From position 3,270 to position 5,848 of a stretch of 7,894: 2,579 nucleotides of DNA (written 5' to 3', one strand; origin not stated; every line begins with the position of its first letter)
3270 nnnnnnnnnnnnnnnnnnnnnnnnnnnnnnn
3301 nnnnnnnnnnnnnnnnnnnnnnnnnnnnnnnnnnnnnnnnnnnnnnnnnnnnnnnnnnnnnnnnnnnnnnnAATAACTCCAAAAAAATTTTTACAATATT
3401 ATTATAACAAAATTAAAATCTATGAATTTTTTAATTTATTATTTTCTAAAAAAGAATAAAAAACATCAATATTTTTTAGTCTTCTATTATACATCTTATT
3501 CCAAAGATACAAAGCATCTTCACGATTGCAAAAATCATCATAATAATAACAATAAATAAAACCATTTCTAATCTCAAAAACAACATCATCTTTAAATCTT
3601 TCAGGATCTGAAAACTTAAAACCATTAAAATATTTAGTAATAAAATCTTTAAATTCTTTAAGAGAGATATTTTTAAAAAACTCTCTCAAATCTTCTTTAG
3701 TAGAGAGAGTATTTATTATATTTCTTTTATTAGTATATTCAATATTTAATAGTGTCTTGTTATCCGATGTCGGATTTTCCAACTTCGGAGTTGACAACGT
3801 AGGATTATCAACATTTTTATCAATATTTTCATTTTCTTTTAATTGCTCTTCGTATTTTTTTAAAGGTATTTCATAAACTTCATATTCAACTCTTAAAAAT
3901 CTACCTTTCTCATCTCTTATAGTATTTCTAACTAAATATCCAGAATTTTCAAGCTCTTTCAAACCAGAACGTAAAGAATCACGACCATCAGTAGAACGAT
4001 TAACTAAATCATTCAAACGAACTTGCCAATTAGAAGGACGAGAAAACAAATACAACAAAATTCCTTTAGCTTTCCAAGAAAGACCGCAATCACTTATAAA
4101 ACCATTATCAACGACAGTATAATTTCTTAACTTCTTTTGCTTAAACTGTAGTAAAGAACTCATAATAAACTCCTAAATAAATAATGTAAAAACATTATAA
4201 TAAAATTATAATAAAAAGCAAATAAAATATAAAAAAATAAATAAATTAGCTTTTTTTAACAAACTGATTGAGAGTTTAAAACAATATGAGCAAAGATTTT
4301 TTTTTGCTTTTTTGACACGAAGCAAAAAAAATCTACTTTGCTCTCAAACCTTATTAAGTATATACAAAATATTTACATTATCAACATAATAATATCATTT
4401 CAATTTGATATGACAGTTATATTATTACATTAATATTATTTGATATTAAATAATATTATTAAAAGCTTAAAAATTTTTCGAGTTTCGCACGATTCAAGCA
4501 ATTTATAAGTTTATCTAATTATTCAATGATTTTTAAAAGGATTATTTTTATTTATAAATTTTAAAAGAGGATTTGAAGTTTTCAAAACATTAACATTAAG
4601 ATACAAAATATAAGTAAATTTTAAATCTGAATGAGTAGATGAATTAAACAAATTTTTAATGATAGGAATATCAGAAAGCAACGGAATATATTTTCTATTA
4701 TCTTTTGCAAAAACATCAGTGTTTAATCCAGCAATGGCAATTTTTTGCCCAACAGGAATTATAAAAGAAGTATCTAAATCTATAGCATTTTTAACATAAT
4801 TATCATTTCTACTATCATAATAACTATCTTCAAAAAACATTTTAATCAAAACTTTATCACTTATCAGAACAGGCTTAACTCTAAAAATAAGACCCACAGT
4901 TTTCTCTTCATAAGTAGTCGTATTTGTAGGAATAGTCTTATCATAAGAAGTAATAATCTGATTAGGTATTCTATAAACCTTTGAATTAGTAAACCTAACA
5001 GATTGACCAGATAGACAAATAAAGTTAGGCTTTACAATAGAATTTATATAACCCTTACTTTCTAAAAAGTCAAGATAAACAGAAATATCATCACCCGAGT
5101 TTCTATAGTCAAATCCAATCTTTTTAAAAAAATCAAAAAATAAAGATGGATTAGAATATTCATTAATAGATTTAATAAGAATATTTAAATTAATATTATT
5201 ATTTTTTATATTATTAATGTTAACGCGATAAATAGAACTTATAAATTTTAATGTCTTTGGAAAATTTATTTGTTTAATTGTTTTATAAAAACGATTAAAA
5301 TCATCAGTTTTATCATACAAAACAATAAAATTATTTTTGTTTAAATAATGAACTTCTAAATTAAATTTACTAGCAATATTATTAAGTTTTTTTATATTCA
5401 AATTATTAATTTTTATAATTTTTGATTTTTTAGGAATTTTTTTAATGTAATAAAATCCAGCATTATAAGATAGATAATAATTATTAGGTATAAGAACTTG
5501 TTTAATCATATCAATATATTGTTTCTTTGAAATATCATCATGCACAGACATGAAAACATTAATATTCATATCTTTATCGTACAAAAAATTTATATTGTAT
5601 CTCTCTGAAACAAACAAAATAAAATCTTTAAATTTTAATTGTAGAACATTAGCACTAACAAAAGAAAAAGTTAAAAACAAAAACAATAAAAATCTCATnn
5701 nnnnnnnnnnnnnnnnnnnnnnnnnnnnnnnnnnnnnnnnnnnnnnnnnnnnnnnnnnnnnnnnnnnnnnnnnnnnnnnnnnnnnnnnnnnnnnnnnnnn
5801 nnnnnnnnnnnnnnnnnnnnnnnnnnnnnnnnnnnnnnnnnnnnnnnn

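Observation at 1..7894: The window is one complete, circularly permuted ~7.8-kb filamentous-phage-like genome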

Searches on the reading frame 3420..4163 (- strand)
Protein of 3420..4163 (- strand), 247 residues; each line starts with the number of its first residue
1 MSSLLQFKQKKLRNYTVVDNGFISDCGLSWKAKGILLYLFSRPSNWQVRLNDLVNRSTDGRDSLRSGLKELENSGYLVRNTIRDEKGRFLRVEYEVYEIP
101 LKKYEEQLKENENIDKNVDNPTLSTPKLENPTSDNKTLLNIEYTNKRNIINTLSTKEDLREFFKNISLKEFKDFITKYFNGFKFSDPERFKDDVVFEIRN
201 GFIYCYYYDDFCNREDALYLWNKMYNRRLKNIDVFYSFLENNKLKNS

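Call 8: search_protein_families(library=pfam, max_evalue=0.1, proteins=[window:3420-4163:-])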
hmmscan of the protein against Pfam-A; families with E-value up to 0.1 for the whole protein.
window:3420-4163:- (247 aa): 1 family
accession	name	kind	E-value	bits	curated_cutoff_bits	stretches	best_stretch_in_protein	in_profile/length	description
PF13730.12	HTH_36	-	0.00022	21.4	25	1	28-77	3-55/55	Helix-turn-helix domain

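Call 9: search_protein_families(library=phrogs, max_evalue=0.1, proteins=[window:3420-4163:-])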
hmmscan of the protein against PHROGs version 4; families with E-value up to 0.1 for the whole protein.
window:3420-4163:- (247 aa): 16 families
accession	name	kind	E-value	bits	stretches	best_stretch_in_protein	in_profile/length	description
phrog_4707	-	DNA, RNA and nucleotide metabolism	1.2e-25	91.9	1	9-99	10-101/409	replication initiation protein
phrog_11718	-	unknown function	3e-22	79.9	1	8-105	5-104/105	-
phrog_428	-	DNA, RNA and nucleotide metabolism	2.9e-21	77.1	1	7-154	82-224/455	replication initiation protein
phrog_186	-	DNA, RNA and nucleotide metabolism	4.1e-17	63.8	1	6-171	13-177/308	DnaD-like helicase loader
phrog_1456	-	DNA, RNA and nucleotide metabolism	5.6e-15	56.2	1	9-92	7-88/365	DNA binding protein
phrog_37920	-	DNA, RNA and nucleotide metabolism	2e-13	51.2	1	13-89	10-86/245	HTH DNA binding protein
phrog_23842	-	unknown function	1.4e-11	45.2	1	10-106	20-116/317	-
phrog_22134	-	unknown function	3.8e-11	44.3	1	18-158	2-135/262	-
phrog_270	-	DNA, RNA and nucleotide metabolism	2.1e-10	41.5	1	13-157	30-162/383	replication initiation protein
phrog_27492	-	unknown function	8.5e-09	36.3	1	6-107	15-115/304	-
phrog_4221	-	DNA, RNA and nucleotide metabolism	2.1e-07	31.6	1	8-158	6-154/325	replication initiation protein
phrog_345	-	DNA, RNA and nucleotide metabolism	0.0003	21.6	1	30-148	45-179/297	replication initiation O-like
phrog_678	-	DNA, RNA and nucleotide metabolism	0.0006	20.5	1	61-159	99-210/346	replication initiation O-like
phrog_9545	-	DNA, RNA and nucleotide metabolism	0.00089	20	1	19-88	19-96/206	HNH endonuclease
phrog_9748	-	unknown function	0.054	15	0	141-192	36-82/92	-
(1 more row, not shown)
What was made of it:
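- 3420..4163 (-): wHTH247, with an N-terminal winged-helix domain of the DnaD / phage and plasmid replication-initiator type, plus a poorly conserved C-terminal half. phrog_4707 'replication initiation protein' at 1.2e-25 (call 9).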

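Call 39: search_solved_structures(query=window:3420-4163:-, max_evalue=1)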
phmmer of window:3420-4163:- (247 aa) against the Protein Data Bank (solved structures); distinct sequences matched with E-value up to 1: 0.

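Call 42: find_homologous_proteins(query=window:3420-4163:-, max_evalue=0.001)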
Query window:3420-4163:- (247 aa): 78 proteins with E <= 0.001 among 538 candidates.
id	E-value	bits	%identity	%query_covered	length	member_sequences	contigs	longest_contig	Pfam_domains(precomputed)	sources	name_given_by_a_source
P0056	1.8e-159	547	100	100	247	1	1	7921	-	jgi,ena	-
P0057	2.2e-45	173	42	91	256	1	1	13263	-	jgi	-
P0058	1.5e-28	118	46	50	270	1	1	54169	-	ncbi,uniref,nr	ncbi:hypothetical protein NH288_04995 [Anaerococcus sp. NML200537]|uniref:hypothetical protein n=1 T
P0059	4.9e-27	113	44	56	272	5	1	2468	-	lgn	-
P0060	7.6e-26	109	47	54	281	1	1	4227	-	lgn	-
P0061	7.4e-25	106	51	43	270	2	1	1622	-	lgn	-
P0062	1.3e-24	105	40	63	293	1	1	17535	-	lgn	-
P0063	4.4e-24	103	52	45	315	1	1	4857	-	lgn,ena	-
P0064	4.0e-23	100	47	54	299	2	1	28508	-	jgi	jgi:hypothetical protein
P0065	4.2e-23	100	44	56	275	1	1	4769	PF19481.4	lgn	-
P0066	5.6e-23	100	46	55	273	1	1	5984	PF13730.13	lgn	-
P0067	1.3e-22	99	52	39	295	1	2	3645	PF19481.4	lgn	-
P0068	2.4e-22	98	42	53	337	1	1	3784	PF19481.4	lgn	-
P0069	1.0e-21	96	41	55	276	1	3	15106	-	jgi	-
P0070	1.0e-21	96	37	74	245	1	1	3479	-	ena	-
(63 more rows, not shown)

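Call 44: find_encoding_contigs(protein=P0057, flank=10000, max_places=3)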
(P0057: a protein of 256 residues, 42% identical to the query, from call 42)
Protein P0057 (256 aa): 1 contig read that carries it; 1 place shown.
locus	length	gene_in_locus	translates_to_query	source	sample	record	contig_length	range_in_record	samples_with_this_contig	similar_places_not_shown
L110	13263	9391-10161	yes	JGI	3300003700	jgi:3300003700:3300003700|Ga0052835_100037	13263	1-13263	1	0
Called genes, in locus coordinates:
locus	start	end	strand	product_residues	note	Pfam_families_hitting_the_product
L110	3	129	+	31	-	?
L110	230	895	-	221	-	PF01863:YgjP-like, PF10263:SprT-like (weak)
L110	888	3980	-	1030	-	PF04313:HSDR_N, PF04851:ResIII, PF18766:SWI2_SNF2, PF22679:T1R_D3-like, PF11867:T1RH-like_C (weak)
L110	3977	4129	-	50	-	-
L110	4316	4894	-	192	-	PF01420:Methylase_S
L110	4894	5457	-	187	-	PF01420:Methylase_S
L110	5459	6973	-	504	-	PF12161:HsdM_N, PF02384:N6_Mtase, PF01170:UPF0020 (weak), PF07669:Eco57I (weak)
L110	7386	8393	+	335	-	PF00142:Fer4_NifH (weak), PF02374:ArsA_ATPase, PF06564:CBP_BcsQ, PF09140:MipZ (weak), PF10609:ParA, PF13614:AAA_31, PF01656:CbiA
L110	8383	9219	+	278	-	PF02195:ParB_N, PF17762:HTH_ParB, PF08535:KorB (weak)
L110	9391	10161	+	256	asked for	-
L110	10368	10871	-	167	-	PF00239:Resolvase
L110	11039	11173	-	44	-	-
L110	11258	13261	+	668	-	?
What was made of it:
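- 3420..4163 (-): The closest full-length relative sits beside parA-parB (call 44).
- The closest full-length relative lies next to parA-parB (call 44).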

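Call 72: search_protein_families(library=ncbifam, max_evalue=0.01, proteins=[window:3420-4163:-])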
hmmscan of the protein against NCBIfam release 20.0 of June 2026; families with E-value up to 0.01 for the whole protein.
window:3420-4163:- (247 aa): 0 families

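Call 76: search_dna_similar(query=window:3420-4163:-, collection=plasmids, mode=protein, max_rows=15, max_evalue=0.001)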
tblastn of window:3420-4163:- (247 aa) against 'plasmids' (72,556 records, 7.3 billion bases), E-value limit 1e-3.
Records with a match: 350; places in all: 376; records where one place covers at least 80% of the query: 2.
Best place of each record, by identity: <60% 350.
By first word of the organism name: Leptospira 102; Bacillus 82; Streptomyces 37; Piscirickettsia 32; Staphylococcus 21; Enterococcus 14; Clostridium 12; Legionella 5; Clostridioides 5; Deinococcus 5; and 26 more.
By predicted mobility (MOB-suite, as given by PLSDB): non-mobilizable 299; conjugative 36; mobilizable 15.
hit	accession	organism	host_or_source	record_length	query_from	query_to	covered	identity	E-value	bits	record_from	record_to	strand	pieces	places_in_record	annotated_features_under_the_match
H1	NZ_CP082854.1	Legionella anisa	-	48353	9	218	85%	35.6%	8e-28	118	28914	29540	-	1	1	hypothetical protein | TraY domain-containing protein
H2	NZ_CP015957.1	Legionella pneumophila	Isolate,environmental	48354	9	218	85%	35.6%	8e-28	118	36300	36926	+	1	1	hypothetical protein | TraY domain-containing protein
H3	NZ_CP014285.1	Bacillus thuringiensis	cell culture,soil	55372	4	192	77%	34.7%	4e-21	99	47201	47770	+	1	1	conserved phage C-terminal domain-containing protein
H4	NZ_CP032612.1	Bacillus thuringiensis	single cell,soil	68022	4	192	77%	34.7%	4e-21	99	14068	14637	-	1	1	conserved phage C-terminal domain-containing protein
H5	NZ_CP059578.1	Legionella sp. PC997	Biofilm - potable water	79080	9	194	75%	34.8%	1e-24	109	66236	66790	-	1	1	replication protein | TraY domain-containing protein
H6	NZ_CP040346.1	Bacillus albus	Apostichopus japonicus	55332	4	192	77%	34.2%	3e-21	99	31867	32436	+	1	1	conserved phage C-terminal domain-containing protein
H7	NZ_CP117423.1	Bacillus cereus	-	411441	7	166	65%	39.4%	5e-22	101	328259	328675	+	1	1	DnaD domain protein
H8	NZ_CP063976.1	Bacillus cereus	Soil in tiger area of zoo,cell culture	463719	7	166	65%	39.4%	5e-22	101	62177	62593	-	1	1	DnaD domain protein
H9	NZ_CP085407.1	Bacillus bombysepticus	single cell,soil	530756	7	166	65%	39.4%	5e-22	101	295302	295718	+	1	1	DnaD domain protein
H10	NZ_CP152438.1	Bacillus sp. BR3(2024)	-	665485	7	172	67%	36.4%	5e-21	99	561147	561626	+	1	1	DnaD domain protein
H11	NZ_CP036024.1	Bacillus mycoides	cell culture,soil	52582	4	180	72%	33.7%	7e-21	98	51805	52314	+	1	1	conserved phage C-terminal domain-containing protein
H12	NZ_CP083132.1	Bacillus thuringiensis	whole organism,Biopesticide Novodor 3FC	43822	7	152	59%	40.7%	2e-21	100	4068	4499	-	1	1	DnaD domain protein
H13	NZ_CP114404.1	Bacillus thuringiensis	liquid culture,Bacillus thuringiensis ...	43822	7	152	59%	40.7%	2e-21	100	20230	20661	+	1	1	DnaD domain protein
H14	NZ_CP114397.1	Bacillus thuringiensis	liquid culture,Bacillus thuringiensis ...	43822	7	152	59%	40.7%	2e-21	100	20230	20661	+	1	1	DnaD domain protein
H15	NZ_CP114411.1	Bacillus thuringiensis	liquid culture,Bacillus thuringiensis ...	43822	7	152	59%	40.7%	2e-21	100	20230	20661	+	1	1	DnaD domain protein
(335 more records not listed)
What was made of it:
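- Closest known: Plasmid and phage winged-helix replication initiators. Same: The wHTH247 N-terminal domain is homologous (calls 9, 42, 76).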

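Call 77: get_annotated_region(hit=H5, flank=3500)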
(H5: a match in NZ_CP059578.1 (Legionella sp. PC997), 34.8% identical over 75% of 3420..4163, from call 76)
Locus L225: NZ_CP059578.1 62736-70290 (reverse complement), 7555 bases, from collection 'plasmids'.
description: Legionella sp. PC997 plasmid pPC997_2, complete sequence
organism: Legionella sp. PC997 (NCBI taxid 2755562)
taxonomy: Bacteria; Pseudomonadota; Gammaproteobacteria; Legionellales; Legionellaceae; Legionella; Legionella sp. PC997
host: -; source: Biofilm - potable water; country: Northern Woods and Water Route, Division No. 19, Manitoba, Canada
typing (MOB-suite, as given by PLSDB): conjugative; relaxase MOBQ; mating-pair formation MPF_F
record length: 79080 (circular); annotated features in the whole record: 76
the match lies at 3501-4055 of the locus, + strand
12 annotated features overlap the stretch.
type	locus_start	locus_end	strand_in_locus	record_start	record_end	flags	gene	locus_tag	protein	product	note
CDS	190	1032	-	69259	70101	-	-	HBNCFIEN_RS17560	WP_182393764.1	class I SAM-dependent methyltransferase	-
CDS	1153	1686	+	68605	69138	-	-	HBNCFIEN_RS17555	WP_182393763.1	hypothetical protein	-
CDS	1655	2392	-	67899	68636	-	-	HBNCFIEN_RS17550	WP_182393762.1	VUT family protein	-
CDS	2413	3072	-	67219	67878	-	-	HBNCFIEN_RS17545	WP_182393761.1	S24 family peptidase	-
CDS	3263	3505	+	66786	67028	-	-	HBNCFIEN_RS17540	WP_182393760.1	TraY domain-containing protein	-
CDS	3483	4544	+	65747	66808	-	-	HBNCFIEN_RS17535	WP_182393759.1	replication protein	-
CDS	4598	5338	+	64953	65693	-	-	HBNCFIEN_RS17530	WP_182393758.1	complement resistance protein TraT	-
CDS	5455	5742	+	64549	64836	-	-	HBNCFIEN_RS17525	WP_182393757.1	hypothetical protein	-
CDS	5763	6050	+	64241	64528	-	traL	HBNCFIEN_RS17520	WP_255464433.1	type IV conjugative transfer system protein TraL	-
CDS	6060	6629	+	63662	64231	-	traE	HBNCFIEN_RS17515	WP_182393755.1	type IV conjugative transfer system protein TraE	-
CDS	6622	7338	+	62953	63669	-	traK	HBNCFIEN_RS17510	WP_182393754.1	type-F conjugative transfer system secretin TraK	-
CDS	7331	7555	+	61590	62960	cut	-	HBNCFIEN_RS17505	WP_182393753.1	TrbI/VirB10 family protein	-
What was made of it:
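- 3420..4163 (-): 350 plasmid records hold a match, one annotated 'replication protein' (calls 76, 77).
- On Plasmid/phage winged-helix replication initiators (for wHTH247 only): Plasmid homologues (calls 44, 76, 77).
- Closest known: Plasmid and phage winged-helix replication initiators. Same: Legionella plasmids pair an RHH (TraY-domain) gene with the homologous 'replication protein' (call 77).
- wHTH247 belongs to a family found on 350 plasmids, one copy annotated 'replication protein' (calls 76, 77).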

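Call 78: predict_structure(alignment_id=A3)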
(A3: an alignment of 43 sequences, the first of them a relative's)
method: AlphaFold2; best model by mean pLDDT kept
length: 247 residues; sequences in the alignment: 43
mean_pLDDT: 74.9   pTM: 0.49
mean pLDDT of the five models: 74.9, 73.5, 71.8, 71.6, 68.7
residues with pLDDT >= 90: 86; 70-90: 52; 50-70: 93; < 50: 16
segments of 3 or more residues with pLDDT < 50: 209-212, 227-231, 243-247
pLDDT, mean of each block of 10 residues (from residue 1): 80 74 95 94 90 92 96 97 96 94 93 69 56 54 58 63 79 76 69 67 60 57 53 55 45
secondary structure, 60 per line:
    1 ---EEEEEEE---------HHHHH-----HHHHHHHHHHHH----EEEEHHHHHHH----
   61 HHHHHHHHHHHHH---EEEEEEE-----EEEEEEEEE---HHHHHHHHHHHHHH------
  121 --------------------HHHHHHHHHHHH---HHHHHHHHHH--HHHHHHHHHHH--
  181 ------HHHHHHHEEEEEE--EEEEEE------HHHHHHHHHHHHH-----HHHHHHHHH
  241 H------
elements in order: E4-10 H20-24 H30-41 E46-49 H50-56 H61-73 E77-83 E89-97 H101-114 H141-152 H156-165 H168-178 H187-193 E194-199 E202-207 H214-226 H232-241
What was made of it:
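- The C-terminal half is poorly modelled and lacks a DnaD/helicase-loader domain (calls 8, 78).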

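Call 80: fold_search(model_id=the predicted structure, library=pdb)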
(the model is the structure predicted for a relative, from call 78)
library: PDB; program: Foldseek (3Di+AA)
matches with E <= 10: 660; with E <= 0.001: 0
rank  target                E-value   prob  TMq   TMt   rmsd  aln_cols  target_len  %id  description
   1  6cmv_C                3.4e-03  1.00  0.24  0.48   7.5        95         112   23  Crystal structure of Archaeal Biofilm Regulator (AbfR2) from Sulfolobus acidocaldarius (released 2018-11-14)
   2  6cmv_B                1.2e-02  0.99  0.24  0.47   6.9        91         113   24  Crystal structure of Archaeal Biofilm Regulator (AbfR2) from Sulfolobus acidocaldarius (released 2018-11-14)
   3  9a5c_B                1.6e-02  0.85  0.25  0.26  16.4       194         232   13  Integrative model of GLPD-DNAD by crosslinking MS and deep learning (released 2024-09-18)
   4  3r0a_B                1.7e-02  0.99  0.23  0.43   8.2        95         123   13  Possible transcriptional regulator from Methanosarcina mazei Go1 (gi 21227196) (released 2011-03-23)
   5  3r0a_A                1.9e-02  0.99  0.23  0.44   9.3        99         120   13  Possible transcriptional regulator from Methanosarcina mazei Go1 (gi 21227196) (released 2011-03-23)
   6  5wtn_B                2.0e-02  1.00  0.29  0.27   4.5       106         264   13  Crystal Structure Analysis of primosome protein DnaB (resiues 1-300) from Geobacillus stearothermophilus (released 2017-08-23)
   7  5wtn_C                2.8e-02  1.00  0.30  0.28   4.0       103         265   11  Crystal Structure Analysis of primosome protein DnaB (resiues 1-300) from Geobacillus stearothermophilus (released 2017-08-23)
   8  6cmv_D                3.0e-02  0.98  0.26  0.51   6.9        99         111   23  Crystal structure of Archaeal Biofilm Regulator (AbfR2) from Sulfolobus acidocaldarius (released 2018-11-14)
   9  5jlu                  4.1e-02  0.97  0.23  0.39   9.3        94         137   17  Crystal Structure of Adhesin competence repressor (AdcR) from Streptococcus pyogenes (released 2017-05-03)
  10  6cmv_A                4.4e-02  0.97  0.26  0.51   6.5        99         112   23  Crystal structure of Archaeal Biofilm Regulator (AbfR2) from Sulfolobus acidocaldarius (released 2018-11-14)
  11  5wtn_A                5.0e-02  0.99  0.29  0.27   4.5       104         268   13  Crystal Structure Analysis of primosome protein DnaB (resiues 1-300) from Geobacillus stearothermophilus (released 2017-08-23)
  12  5wtn_D                6.4e-02  0.99  0.29  0.28   4.5       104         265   13  Crystal Structure Analysis of primosome protein DnaB (resiues 1-300) from Geobacillus stearothermophilus (released 2017-08-23)
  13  3gfl                  6.4e-02  0.97  0.25  0.40   8.1        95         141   20  Crystal structure of the ST1710 mutant (R90A) protein (released 2009-08-25)
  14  2yr2_B                6.9e-02  0.96  0.23  0.38   8.4        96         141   20  Crystal Structure of the Hypothetical regulator from Sulfolobus tokodaii (released 2007-10-02)
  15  2gxg                  6.9e-02  0.95  0.23  0.38   8.3        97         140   21  Crystal structure of EmrR homolog from hyperthermophilic archaea Sulfolobus tokodaii strain7 (released 2007-03-20)
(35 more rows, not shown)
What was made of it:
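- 3420..4163 (-): AF2 N-terminal domain pLDDT above 90, with weak fold matches to DnaD-N, primosomal DnaB-N, RctB domain 1 and MarR-type regulators (calls 78, 80).
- On Plasmid/phage winged-helix replication initiators (for wHTH247 only): AF2 domain pLDDT above 90, with DnaD-N and RctB-like fold hits at weak E-values (calls 78, 80).
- wHTH247 could simply be a transcriptional regulator; the best fold hits include MarR-type repressors (call 80). The fold hits are equally compatible with a repressor (call 80).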

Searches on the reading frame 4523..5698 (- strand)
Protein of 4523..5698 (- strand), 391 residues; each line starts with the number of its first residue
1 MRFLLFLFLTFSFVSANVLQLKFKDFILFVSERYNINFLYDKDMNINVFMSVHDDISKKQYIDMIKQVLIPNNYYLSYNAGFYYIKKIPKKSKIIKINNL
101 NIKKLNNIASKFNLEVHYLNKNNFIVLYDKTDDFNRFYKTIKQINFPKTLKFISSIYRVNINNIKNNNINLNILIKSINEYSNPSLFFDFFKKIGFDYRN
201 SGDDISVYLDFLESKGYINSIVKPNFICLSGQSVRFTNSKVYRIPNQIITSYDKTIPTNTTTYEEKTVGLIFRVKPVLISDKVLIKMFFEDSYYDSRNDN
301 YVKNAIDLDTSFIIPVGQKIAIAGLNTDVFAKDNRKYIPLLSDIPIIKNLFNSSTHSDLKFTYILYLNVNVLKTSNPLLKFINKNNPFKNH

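Call 8: search_protein_families(library=pfam, max_evalue=0.1, proteins=[window:4523-5698:-])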
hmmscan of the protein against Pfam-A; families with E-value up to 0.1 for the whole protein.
window:4523-5698:- (391 aa): 1 family
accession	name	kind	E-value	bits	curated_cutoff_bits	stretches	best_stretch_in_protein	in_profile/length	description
PF00263.26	Secretin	-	3.2e-16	59.8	27.5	1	212-368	2-164/169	Bacterial type II and III secretion system protein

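Call 9: search_protein_families(library=phrogs, max_evalue=0.1, proteins=[window:4523-5698:-])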
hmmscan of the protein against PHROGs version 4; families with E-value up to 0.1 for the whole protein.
window:4523-5698:- (391 aa): 4 families
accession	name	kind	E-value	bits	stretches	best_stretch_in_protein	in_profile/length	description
phrog_1012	-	head and packaging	4.7e-20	72.7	1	5-373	10-401/403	assembly (protein IV of M13)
phrog_7627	-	unknown function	0.04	15.2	0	37-67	67-97/106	-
phrog_10419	-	unknown function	0.071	14.4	0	81-119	16-56/58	-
phrog_28801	-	unknown function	0.092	14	0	36-62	26-52/75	-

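Call 72: search_protein_families(library=ncbifam, max_evalue=0.01, proteins=[window:4523-5698:-])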
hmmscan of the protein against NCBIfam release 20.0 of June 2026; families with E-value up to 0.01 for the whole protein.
window:4523-5698:- (391 aa): 6 families
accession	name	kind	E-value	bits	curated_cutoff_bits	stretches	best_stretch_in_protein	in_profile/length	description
TIGR02517.1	type_II_gspD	equivalog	5.8e-14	51.5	351.35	1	190-360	402-578/600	type II secretion system secretin GspD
TIGR02519.1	pilus_MshL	equivalog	1.2e-08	34.3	250.2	1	175-371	76-289/290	pilus (MSHA type) biogenesis protein MshL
TIGR02515.1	IV_pilus_PilQ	subfamily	2.1e-08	33.6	284.35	1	182-360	246-415/428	type IV pilus secretin PilQ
TIGR02516.1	type_III_yscC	equivalog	3.1e-07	29.3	238.45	1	248-363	327-452/463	type III secretion system outer membrane ring subunit SctC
NF011873.0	PRK15346.1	equivalog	3.2e-07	29.4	524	1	240-357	355-479/499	EscC/YscC/HrcC family type III secretion system outer membrane ring protein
NF042912.1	Amuc_1098_fam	equivalog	3.7e-06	25.3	750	1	307-373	732-797/805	Amuc_1098 family type IV pilus outer membrane protein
